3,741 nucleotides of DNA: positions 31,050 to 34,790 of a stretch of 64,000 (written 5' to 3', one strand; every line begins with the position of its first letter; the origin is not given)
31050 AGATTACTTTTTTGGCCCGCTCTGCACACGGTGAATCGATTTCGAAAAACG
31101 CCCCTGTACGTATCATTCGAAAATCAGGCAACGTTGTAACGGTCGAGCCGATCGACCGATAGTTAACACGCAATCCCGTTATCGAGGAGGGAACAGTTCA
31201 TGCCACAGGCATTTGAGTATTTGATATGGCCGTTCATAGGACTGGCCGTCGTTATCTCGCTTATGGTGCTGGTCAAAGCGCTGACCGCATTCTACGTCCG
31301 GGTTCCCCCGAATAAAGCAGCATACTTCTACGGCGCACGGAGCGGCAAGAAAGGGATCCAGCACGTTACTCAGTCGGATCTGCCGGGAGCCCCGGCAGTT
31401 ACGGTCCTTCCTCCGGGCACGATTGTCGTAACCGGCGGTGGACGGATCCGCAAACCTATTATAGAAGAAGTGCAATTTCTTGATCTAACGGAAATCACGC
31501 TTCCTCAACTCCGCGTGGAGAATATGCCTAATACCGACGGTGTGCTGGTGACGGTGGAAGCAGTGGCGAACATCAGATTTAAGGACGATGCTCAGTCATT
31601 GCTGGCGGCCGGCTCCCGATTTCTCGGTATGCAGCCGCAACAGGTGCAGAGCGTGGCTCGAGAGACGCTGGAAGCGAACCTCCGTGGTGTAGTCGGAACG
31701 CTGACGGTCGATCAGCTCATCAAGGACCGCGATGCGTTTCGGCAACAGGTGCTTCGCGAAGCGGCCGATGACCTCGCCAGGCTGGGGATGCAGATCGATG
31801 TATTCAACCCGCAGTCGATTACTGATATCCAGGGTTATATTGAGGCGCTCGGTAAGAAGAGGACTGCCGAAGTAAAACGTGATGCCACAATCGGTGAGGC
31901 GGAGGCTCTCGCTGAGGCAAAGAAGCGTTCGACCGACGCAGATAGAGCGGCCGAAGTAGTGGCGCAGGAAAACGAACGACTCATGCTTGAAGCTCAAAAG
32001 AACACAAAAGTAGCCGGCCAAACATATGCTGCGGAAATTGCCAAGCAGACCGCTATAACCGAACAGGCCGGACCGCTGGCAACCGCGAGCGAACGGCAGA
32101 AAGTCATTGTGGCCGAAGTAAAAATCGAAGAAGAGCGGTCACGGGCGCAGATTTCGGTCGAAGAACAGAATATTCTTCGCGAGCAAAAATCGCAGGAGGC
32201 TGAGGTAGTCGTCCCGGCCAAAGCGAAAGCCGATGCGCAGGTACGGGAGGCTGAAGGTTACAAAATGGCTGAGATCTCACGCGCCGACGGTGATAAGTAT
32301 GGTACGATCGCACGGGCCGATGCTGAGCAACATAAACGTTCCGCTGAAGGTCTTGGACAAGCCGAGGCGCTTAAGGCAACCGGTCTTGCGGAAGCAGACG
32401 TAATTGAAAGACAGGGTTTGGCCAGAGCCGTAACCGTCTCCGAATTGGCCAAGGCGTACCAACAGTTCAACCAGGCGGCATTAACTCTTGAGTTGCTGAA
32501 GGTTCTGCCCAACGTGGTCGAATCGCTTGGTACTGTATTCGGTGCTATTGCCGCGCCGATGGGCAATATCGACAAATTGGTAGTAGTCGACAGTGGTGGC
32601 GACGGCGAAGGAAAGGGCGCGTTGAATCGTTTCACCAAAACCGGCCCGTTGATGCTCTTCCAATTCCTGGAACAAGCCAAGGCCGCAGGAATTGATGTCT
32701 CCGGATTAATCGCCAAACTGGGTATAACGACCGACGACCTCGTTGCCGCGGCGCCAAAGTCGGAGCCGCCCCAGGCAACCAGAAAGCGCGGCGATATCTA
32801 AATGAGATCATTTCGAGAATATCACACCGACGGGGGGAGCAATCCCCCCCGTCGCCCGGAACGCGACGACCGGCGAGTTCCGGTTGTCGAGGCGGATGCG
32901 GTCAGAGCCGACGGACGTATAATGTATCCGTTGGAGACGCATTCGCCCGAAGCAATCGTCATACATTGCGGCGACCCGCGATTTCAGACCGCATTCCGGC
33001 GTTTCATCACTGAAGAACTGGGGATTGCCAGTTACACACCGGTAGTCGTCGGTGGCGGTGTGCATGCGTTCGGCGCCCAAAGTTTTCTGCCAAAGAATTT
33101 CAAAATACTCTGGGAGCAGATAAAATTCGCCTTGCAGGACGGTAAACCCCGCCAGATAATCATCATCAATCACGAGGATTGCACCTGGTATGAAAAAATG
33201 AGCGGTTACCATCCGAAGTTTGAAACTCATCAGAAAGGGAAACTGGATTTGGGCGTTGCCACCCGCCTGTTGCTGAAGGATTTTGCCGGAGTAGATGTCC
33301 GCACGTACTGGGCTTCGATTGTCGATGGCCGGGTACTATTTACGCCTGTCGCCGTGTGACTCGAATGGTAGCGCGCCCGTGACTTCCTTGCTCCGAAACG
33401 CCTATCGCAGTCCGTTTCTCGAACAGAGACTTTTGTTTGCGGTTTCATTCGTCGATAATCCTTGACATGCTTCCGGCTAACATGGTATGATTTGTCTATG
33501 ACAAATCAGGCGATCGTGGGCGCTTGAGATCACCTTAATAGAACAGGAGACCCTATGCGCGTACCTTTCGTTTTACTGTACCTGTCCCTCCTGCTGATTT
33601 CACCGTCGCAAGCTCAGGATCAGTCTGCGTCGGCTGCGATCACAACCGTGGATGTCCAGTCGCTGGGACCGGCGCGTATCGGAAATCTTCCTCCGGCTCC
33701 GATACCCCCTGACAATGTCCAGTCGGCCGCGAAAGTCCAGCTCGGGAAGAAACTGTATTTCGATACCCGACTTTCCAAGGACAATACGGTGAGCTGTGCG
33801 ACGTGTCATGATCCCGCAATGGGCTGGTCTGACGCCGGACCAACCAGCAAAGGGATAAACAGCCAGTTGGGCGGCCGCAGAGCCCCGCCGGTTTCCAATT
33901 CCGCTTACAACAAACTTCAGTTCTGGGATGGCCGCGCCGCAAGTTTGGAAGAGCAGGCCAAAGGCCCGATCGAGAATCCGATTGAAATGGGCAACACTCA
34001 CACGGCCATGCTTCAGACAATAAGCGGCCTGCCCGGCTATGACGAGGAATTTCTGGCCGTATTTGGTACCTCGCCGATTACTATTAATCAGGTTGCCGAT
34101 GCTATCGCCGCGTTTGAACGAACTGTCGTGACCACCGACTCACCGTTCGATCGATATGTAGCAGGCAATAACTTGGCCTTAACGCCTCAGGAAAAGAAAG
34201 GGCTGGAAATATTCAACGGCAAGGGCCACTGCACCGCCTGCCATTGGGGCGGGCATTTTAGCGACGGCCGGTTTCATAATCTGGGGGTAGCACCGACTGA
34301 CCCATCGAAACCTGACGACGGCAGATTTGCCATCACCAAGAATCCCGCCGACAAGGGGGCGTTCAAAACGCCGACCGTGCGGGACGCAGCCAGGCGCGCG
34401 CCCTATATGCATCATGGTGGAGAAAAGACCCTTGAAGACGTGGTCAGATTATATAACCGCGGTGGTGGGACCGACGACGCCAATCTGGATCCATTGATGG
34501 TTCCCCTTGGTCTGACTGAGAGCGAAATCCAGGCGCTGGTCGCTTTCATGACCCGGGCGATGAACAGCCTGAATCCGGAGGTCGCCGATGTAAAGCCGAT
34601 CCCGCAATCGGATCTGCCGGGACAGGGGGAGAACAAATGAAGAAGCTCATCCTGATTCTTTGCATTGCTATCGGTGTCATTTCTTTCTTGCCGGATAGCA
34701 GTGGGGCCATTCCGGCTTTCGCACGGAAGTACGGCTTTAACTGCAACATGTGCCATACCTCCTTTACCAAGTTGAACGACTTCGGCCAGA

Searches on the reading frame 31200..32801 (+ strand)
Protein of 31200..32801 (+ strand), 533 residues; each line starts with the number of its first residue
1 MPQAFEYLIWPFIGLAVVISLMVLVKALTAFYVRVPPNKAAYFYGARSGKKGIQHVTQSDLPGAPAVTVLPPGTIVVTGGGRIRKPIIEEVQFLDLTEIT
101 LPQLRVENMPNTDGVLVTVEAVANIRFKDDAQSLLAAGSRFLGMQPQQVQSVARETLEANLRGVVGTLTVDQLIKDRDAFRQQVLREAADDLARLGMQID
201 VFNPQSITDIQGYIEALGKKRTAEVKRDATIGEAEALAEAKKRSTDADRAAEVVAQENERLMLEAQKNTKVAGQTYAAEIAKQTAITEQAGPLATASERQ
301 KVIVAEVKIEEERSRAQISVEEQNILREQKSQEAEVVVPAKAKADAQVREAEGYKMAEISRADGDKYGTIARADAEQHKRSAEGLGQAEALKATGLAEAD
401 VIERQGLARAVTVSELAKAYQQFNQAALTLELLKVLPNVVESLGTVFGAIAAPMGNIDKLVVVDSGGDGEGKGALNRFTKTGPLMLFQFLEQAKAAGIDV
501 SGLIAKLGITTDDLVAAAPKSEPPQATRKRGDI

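Call 33: search_protein_families(library=pfam, proteins=[window:31200-32801:+], max_evalue=0.00001)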
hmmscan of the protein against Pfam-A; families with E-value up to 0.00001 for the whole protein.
window:31200-32801:+ (533 aa): 1 family
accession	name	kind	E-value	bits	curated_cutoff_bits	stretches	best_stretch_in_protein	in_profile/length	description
PF01145.31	Band_7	-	8.4e-21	75.2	23.6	1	76-238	20-176/176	SPFH domain / Band 7 family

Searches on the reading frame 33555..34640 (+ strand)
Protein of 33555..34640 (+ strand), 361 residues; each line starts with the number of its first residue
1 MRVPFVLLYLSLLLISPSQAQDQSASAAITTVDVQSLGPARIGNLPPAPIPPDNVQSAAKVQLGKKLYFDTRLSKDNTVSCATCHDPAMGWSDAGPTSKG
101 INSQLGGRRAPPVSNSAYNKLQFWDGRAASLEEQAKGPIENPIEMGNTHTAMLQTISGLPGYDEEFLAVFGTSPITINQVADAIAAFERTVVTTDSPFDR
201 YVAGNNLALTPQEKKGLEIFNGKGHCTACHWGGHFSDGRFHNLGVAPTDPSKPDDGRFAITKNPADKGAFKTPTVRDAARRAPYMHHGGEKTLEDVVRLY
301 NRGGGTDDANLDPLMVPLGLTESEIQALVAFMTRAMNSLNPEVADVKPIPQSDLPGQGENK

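Call 33: search_protein_families(library=pfam, proteins=[window:33555-34640:+], max_evalue=0.00001)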
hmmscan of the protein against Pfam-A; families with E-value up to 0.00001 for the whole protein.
window:33555-34640:+ (361 aa): 2 families
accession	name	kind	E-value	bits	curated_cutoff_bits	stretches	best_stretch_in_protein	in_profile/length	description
PF03150.19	CCP_MauG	-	1.3e-58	198.3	25.6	1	59-205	2-147/149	Di-haem cytochrome c peroxidase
PF00034.26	Cytochrom_C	-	9.8e-07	30.4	21.3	0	62-152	2-68/90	Cytochrome c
